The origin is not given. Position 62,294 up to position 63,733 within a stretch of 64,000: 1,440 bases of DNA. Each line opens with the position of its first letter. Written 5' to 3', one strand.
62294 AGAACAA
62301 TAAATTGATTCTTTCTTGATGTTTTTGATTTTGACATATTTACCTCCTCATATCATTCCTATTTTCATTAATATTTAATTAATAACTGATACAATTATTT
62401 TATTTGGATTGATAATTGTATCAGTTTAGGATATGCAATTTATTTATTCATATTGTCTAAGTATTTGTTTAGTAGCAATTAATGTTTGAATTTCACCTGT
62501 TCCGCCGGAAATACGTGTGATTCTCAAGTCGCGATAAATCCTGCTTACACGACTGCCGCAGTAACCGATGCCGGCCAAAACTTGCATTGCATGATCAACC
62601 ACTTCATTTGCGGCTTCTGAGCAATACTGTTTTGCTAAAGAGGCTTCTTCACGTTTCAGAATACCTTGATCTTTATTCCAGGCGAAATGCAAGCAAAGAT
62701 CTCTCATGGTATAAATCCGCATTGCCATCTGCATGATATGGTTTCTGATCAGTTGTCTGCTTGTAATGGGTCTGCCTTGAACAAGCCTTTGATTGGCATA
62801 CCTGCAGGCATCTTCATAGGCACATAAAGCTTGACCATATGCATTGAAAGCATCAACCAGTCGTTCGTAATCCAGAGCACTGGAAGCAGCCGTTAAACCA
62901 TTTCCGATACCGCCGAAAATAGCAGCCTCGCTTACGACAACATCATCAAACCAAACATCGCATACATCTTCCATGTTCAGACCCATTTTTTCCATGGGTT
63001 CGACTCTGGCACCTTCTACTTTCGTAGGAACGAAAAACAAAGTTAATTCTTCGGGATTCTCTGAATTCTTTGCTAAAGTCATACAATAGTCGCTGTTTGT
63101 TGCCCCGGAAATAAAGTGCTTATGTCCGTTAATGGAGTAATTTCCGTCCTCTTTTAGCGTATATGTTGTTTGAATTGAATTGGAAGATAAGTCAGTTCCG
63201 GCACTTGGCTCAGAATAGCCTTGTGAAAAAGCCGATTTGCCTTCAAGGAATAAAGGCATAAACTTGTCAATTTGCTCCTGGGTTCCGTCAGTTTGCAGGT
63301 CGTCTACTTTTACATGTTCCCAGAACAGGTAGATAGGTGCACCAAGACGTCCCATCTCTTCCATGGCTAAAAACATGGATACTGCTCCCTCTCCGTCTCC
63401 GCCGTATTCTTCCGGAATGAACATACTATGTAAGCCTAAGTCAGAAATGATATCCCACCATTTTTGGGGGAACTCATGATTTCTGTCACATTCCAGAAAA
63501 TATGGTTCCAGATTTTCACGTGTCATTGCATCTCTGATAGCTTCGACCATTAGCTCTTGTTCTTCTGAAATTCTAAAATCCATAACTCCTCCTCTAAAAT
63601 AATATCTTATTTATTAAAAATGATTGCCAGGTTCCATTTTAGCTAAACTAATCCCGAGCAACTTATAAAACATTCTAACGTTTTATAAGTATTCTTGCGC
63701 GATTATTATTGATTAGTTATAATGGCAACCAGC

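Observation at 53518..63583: Gram-positive cai/bbu-like quaternary-amine acyl-CoA locus joined to a Bcd/EtfBA module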

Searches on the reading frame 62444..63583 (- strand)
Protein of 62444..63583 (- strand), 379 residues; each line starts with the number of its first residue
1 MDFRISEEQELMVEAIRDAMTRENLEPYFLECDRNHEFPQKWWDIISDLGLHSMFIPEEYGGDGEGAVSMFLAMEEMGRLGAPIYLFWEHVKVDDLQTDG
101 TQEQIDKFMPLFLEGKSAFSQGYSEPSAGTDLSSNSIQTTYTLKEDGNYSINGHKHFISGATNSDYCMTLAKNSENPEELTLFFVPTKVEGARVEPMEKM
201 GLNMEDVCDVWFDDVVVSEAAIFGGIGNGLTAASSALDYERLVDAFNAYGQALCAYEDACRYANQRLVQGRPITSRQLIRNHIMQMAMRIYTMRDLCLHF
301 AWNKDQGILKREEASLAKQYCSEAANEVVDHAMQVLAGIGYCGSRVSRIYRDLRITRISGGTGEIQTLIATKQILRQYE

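Call 3: search_protein_families(library=pfam, proteins=[window:62444-63583:-])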
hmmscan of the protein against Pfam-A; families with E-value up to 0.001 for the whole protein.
window:62444-63583:- (379 aa): 4 families
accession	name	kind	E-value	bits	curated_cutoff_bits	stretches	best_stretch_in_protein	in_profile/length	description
PF00441.29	Acyl-CoA_dh_1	-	3e-36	125.2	22.4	1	227-374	1-149/150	Acyl-CoA dehydrogenase, C-terminal domain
PF02771.21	Acyl-CoA_dh_N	-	2.6e-20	73.3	22.9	1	6-115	1-112/113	Acyl-CoA dehydrogenase, N-terminal domain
PF02770.24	Acyl-CoA_dh_M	-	1.7e-19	70.2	33.3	1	122-215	3-97/97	Acyl-CoA dehydrogenase, middle domain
PF08028.16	Acyl-CoA_dh_2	-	9.3e-07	29.6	22.7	1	245-357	4-127/134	Acyl-CoA dehydrogenase, C-terminal domain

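Call 4: search_protein_families(library=ncbifam, proteins=[window:62444-63583:-])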
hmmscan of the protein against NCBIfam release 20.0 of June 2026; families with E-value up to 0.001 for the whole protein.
window:62444-63583:- (379 aa): 21 families
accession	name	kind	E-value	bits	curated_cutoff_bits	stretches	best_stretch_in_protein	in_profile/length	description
NF002885.1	PRK03354.1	equivalog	6.7e-114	380.8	540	1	1-378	1-377/378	crotonobetainyl-CoA dehydrogenase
NF008997.0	PRK12341.1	equivalog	6.5e-111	371.1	537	1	1-379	1-381/382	acyl-CoA dehydrogenase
NF042972.1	AcrlCoAredClosAcrC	equivalog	8.5e-61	205.7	640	1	1-376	1-378/378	acryloyl-CoA reductase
NF043006.1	CyhCrbnylCoADH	equivalog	3.7e-50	171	650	1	4-375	3-376/380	cyclohexane-1-carbonyl-CoA dehydrogenase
NF058590.1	AcCoDHFadEBacil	equivalog_domain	2.4e-45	155.1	600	2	6-296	22-312/586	acyl-CoA dehydrogenase FadE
NF045552.1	GlutCoADH_Des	equivalog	7.6e-45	153.7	470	1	1-371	1-377/387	glutaryl-CoA dehydrogenase Acd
NF042439.1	SulpropCoADesulf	equivalog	9.4e-41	139.8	600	1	20-375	7-371/379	3-sulfinopropanoyl-CoA desulfinase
NF053553.1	prodigi_MBC_PigA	equivalog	4.1e-38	131.5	500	1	1-373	1-378/381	prodigiosin MBC biosynthesis dehydrogenase PigA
NF045652.1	ProlPCPDhRedW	equivalog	7e-36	123.8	650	1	8-367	3-366/376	L-prolyl-[peptidyl-carrier protein] dehydrogenase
TIGR03207.1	cyc_hxne_CoA_dh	equivalog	6.4e-30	104.1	575.35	1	6-372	2-369/372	cyclohexanecarboxyl-CoA dehydrogenase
NF052270.1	Staph_DH_FadE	equivalog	6.9e-26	90.9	600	1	93-374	114-393/400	acyl-CoA dehydrogenase FadE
NF008594.0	PRK11561.1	equivalog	2.2e-20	72.5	545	1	122-372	183-437/540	isovaleryl-CoA dehydrogenase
TIGR03204.1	pimC_large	equivalog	1.5e-19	70.1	623.85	1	40-290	43-291/395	pimeloyl-CoA dehydrogenase large subunit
NF037942.1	ac_ACP_DH_MbtN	equivalog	6.3e-17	61.4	700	1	23-366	15-357/376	mycobactin biosynthesis acyl-ACP dehydrogenase MbtN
TIGR03203.1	pimD_small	equivalog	2.7e-13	49.8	652.7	1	2-342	1-343/378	pimeloyl-CoA dehydrogenase small subunit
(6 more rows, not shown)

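Call 7: find_homologous_proteins(query=window:62444-63583:-)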
Query window:62444-63583:- (379 aa): 318 proteins with E <= 0.001 among 2944 candidates; the best 120 are listed.
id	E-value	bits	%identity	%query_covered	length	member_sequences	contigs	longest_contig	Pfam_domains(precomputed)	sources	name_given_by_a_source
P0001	1.3e-257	872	100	100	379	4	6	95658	PF02770.25,PF00441.30,PF08028.17,PF02771.22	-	-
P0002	3.3e-189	647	73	100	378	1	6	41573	PF02770.25,PF00441.30,PF08028.17,PF02771.22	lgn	-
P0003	9.6e-189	645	72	100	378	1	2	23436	PF02770.25,PF00441.30,PF08028.17,PF02771.22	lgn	-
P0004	2.2e-188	644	72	100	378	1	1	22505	PF02770.25,PF00441.30,PF08028.17,PF02771.22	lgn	-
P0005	2.2e-188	644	73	100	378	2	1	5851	PF02770.25,PF00441.30,PF08028.17,PF02771.22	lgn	-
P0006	2.9e-188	643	73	100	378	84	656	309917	PF02770.25,PF00441.30,PF08028.17,PF02771.22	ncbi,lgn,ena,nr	ncbi:MAG: acyl-CoA dehydrogenase [Lachnospiraceae bacterium]|nr:acyl-CoA dehydrogenase [Lachnospirac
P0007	7.7e-188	642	73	100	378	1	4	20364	PF02770.25,PF00441.30,PF08028.17,PF02771.22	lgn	-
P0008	1.2e-187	641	73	100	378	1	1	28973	PF02770.25,PF00441.30,PF08028.17,PF02771.22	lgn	-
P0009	2.0e-187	641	73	100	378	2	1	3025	PF02770.25,PF00441.30,PF08028.17,PF02771.22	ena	-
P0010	2.3e-187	640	73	100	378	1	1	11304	PF02770.25,PF00441.30,PF08028.17,PF02771.22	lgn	-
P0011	3.9e-187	640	72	100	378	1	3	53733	PF02770.25,PF00441.30,PF08028.17,PF02771.22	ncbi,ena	-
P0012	1.4e-186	638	72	100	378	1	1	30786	PF02770.25,PF00441.30,PF08028.17,PF02771.22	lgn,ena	-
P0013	5.7e-186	636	72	100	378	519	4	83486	PF02770.25,PF00441.30,PF08028.17,PF02771.22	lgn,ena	-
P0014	7.1e-186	636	72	100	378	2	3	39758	PF02770.25,PF00441.30,PF08028.17,PF02771.22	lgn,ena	-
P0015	2.2e-185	634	70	100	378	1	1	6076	PF02770.25,PF00441.30,PF08028.17,PF02771.22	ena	-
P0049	1.7e-84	302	42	99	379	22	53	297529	PF02770.25,PF22924.2,PF00441.30,PF08028.17,PF02771.22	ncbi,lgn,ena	-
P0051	1.2e-82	296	40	100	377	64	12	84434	PF02770.25,PF00441.30,PF08028.17,PF02771.22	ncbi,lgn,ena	-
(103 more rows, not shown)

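Call 13: find_related_loci(query=window:62444-63583:-, collection=genome_contigs, flank=10000)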
Query window:62444-63583:- (379 aa) in genome_contigs; peptide patterns used: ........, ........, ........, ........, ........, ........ (x = any residue, [..] = any of these).
98 stretches matched a pattern; 64 encode a relative of the query (tblastn E <= 1e-3); 63 distinct loci.
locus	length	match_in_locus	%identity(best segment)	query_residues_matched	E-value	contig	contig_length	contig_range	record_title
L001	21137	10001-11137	96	1-379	0e+0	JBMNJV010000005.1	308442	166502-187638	MAG: Saccharofermentanales bacterium isolate SBF912LR0HQ0039 contig_60833, whole genome shotgun sequence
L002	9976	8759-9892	74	1-379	0e+0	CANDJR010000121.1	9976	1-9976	MAG TPA_asm: uncultured Eubacterium sp. isolate ERR6760115_bin.40_metawrap_v1.3_MAG genome assembly, contig: ERZ12802917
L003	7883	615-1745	74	1-378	0e+0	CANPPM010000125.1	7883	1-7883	MAG TPA_asm: uncultured Butyricicoccus sp. isolate SRR15730558_bin.35_metawrap_v1.3_MAG genome assembly, contig: NODE.86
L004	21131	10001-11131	74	1-378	0e+0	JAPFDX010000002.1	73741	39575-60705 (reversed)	MAG: Roseburia sp. isolate bin_11_LilbubCat k141_42329, whole genome shotgun sequence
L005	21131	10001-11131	73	1-378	0e+0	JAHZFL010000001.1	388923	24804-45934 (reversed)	MAG: Roseburia sp. isolate HRGM_Genome_2917 HRGM_Genome_2917_1, whole genome shotgun sequence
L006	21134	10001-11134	73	1-379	0e+0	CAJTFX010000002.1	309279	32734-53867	Lachnospiraceae bacterium isolate C51_74_MI_BP genome assembly, contig: MGBC000170.2, whole genome shotgun sequence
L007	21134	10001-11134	73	1-379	0e+0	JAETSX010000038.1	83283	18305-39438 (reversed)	MAG: Eubacterium sp. isolate S35_Bin1 scaffold_1199_2, whole genome shotgun sequence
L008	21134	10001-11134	73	1-379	0e+0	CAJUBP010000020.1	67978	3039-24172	MAG TPA_asm: uncultured Lachnospiraceae bacterium isolate MGBC123049 genome assembly, contig: MGBC123049.20, whole genom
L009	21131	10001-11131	73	1-378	0e+0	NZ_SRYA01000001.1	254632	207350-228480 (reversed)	Petralouisia muris strain NM01_1-7b NODE_1_length_254632_cov_152.085, whole genome shotgun sequence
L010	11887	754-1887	73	1-379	0e+0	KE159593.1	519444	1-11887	Lachnospiraceae bacterium 3-1 genomic scaffold acPFp-supercont1.5, whole genome shotgun sequence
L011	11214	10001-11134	72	1-379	0e+0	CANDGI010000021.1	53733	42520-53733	MAG TPA_asm: uncultured Lachnospiraceae bacterium isolate ERR6760071_bin.51_metawrap_v1.3_MAG genome assembly, contig: E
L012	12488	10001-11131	72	1-378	0e+0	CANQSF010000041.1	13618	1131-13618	MAG: uncultured Oscillospiraceae bacterium isolate Lapin-022__bin60 genome assembly, contig: Lapin-022__NODE_4461_length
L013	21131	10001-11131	72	1-378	0e+0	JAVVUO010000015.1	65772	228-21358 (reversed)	MAG: Lachnospiraceae bacterium isolate CGS10Y2-bin57 NODE_15_length_65772_cov_14.419134, whole genome shotgun sequence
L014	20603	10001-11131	72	1-378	0e+0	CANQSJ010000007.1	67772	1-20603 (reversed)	MAG: uncultured Oscillospiraceae bacterium isolate Lapin-008__bin87 genome assembly, contig: Lapin-008__NODE_492_length_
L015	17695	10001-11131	72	1-378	0e+0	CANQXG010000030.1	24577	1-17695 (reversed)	MAG: uncultured Oscillospiraceae bacterium isolate Lapin-032__bin129 genome assembly, contig: Lapin-032__NODE_3175_lengt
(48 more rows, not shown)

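Call 17: search_protein_families(library=pfam, proteins=[L001:479-1924:-, L001:2639-3517:+, L001:3753-4769:-, L001:4949-5959:-, L001:6017-7624:-, L001:7681-8613:-, L001:8778-9557:-])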
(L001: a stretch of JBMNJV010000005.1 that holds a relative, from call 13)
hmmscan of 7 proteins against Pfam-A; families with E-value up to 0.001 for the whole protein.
L001:479-1924:- (481 aa): 1 family
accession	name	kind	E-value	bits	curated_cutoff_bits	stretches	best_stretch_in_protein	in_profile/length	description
PF01212.27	Beta_elim_lyase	-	1.9e-45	155.9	27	1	55-423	1-282/288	Beta-eliminating lyase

L001:2639-3517:+ (292 aa): 2 families
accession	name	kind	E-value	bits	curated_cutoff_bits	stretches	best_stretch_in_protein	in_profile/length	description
PF01734.28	Patatin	-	1.1e-25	91.4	27.7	1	13-179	1-188/191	Patatin-like phospholipase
PF19890.4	DUF6363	-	3.5e-22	78.4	26.4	1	217-290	1-75/75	Domain of unknown function (DUF6363)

L001:3753-4769:- (338 aa): 3 families
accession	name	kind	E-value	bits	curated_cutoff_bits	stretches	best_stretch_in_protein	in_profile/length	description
PF07859.19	Abhydrolase_3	-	2.4e-40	139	25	1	98-306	1-209/210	alpha/beta hydrolase fold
PF20434.5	BD-FAE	-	6.4e-17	62.2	26.8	1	86-183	4-104/215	BD-FAE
PF00135.34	COesterase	-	4.1e-06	26.5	27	1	85-179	90-194/515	Carboxylesterase family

L001:4949-5959:- (336 aa): 3 families
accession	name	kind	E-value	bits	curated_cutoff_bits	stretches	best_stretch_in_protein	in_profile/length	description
PF07859.19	Abhydrolase_3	-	1.2e-39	136.6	25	1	98-306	1-209/210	alpha/beta hydrolase fold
PF20434.5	BD-FAE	-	3.7e-18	66.3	26.8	1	86-184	4-105/215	BD-FAE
PF00135.34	COesterase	-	2e-05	24.2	27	1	85-140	90-146/515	Carboxylesterase family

L001:6017-7624:- (535 aa): 2 families
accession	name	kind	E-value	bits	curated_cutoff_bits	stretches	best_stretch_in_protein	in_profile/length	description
PF00501.34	AMP-binding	-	3.2e-62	211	29.9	1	43-395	17-384/384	AMP-binding enzyme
PF13193.12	AMP-binding_C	-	1.9e-18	67.5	24.5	1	446-521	1-76/76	AMP-binding enzyme C-terminal domain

L001:7681-8613:- (310 aa): 2 families
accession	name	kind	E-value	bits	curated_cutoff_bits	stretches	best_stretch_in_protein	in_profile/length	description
PF00766.25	ETF_alpha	-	7.7e-27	93.5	27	1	191-271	2-81/81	Electron transfer flavoprotein FAD-binding domain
PF01012.27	ETF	-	7.6e-14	52.4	26.7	1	62-170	69-178/181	Electron transfer flavoprotein domain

L001:8778-9557:- (259 aa): 1 family
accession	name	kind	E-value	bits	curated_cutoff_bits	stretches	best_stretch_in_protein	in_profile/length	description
PF01012.27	ETF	-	1.1e-27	97.5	26.7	1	30-209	8-175/181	Electron transfer flavoprotein domain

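Call 18: search_protein_families(library=pfam, proteins=[L009:2121-3686:-, L009:3739-4665:-, L009:4685-5449:-, L009:8359-8979:+, L009:12598-14211:+, L009:14208-15071:+, L009:15090-16370:+, L009:16373-17389:+, L009:17468-18616:-, L009:18698-20083:+])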
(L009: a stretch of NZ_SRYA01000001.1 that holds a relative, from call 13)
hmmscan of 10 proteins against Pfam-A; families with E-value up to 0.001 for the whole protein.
L009:2121-3686:- (521 aa): 2 families
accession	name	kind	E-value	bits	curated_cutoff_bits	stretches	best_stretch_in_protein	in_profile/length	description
PF00501.34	AMP-binding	-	2.5e-70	237.6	29.9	1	32-383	16-384/384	AMP-binding enzyme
PF13193.12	AMP-binding_C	-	2.7e-21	76.7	24.5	1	434-509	1-76/76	AMP-binding enzyme C-terminal domain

L009:3739-4665:- (308 aa): 2 families
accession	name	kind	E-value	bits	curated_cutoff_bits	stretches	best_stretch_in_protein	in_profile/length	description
PF00766.25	ETF_alpha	-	7.7e-27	93.5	27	1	188-268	2-81/81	Electron transfer flavoprotein FAD-binding domain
PF01012.27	ETF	-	4.9e-21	75.8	26.7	1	20-162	21-173/181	Electron transfer flavoprotein domain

L009:4685-5449:- (254 aa): 1 family
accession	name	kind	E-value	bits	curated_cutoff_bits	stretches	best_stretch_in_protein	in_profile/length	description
PF01012.27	ETF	-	4.2e-33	115.1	26.7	1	26-209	6-179/181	Electron transfer flavoprotein domain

L009:8359-8979:+ (206 aa): 3 families
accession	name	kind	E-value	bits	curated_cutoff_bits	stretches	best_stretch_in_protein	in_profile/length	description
PF00753.33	Lactamase_B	-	7.2e-30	104.8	22.7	1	11-187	4-196/196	Metallo-beta-lactamase superfamily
PF12706.13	Lactamase_B_2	-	2.5e-09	37.5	27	1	27-134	3-117/200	Beta-lactamase superfamily domain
PF13483.12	Lactamase_B_3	-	6.5e-07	29.9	24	1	11-128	5-81/160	Beta-lactamase superfamily domain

L009:12598-14211:+ (537 aa): 1 family
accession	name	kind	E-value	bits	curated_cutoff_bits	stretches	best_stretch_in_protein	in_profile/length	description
PF00474.23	SSF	-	3.4e-32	112.3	22.8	1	32-431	1-406/406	Sodium:solute symporter family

L009:14208-15071:+ (287 aa): 2 families
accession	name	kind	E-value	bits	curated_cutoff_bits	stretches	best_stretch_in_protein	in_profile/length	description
PF02588.21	YitT_membrane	-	6.4e-45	153.5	24.3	1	14-211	4-198/205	Uncharacterised 5xTM membrane BCR, YitT family COG1284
PF10035.14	DUF2179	-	7e-17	61.4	22.8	1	224-278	1-55/55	Uncharacterized protein conserved in bacteria (DUF2179)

L009:15090-16370:+ (426 aa): 1 family
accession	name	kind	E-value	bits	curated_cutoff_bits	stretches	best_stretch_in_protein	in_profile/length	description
PF07690.21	MFS_1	-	5e-21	75.4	33.4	1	12-364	5-341/347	Major Facilitator Superfamily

L009:16373-17389:+ (338 aa): 3 families
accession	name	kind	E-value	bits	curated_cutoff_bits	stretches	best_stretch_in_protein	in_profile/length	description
PF07859.19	Abhydrolase_3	-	3.1e-44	151.7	25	1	102-311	1-209/210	alpha/beta hydrolase fold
PF20434.5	BD-FAE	-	4.4e-17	62.8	26.8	1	90-191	3-108/215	BD-FAE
PF00135.34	COesterase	-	0.0002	20.9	27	1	90-142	90-144/515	Carboxylesterase family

L009:17468-18616:- (382 aa): 2 families
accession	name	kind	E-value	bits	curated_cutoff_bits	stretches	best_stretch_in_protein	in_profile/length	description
PF00356.27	LacI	-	2.9e-17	62.6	27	1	40-87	1-46/46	Bacterial regulatory proteins, lacI family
PF00532.27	Peripla_BP_1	-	1.2e-10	41.7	22.2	1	107-243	9-146/281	Periplasmic binding proteins and sugar binding domain of LacI family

L009:18698-20083:+ (461 aa): 5 families
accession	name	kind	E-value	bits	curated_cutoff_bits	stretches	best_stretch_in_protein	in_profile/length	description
PF01645.23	Glu_synthase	-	2.3e-98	330.2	20.4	1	120-433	52-367/369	Conserved region in glutamate synthase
PF01070.24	FMN_dh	-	6e-08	32.5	24.9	1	321-380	256-312/350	FMN-dependent dehydrogenase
PF21349.2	RUBY_RBDX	-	1.7e-06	27.8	26.5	1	3-38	1-30/30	Rubrerythrin, rubredoxin-like domain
PF09723.15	Zn_ribbon_8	-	6.1e-05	23.4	34.4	1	3-36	6-39/41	Zinc ribbon domain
PF00478.31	IMPDH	-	0.00018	21.1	25.6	1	318-371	186-237/345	IMP dehydrogenase / GMP reductase domain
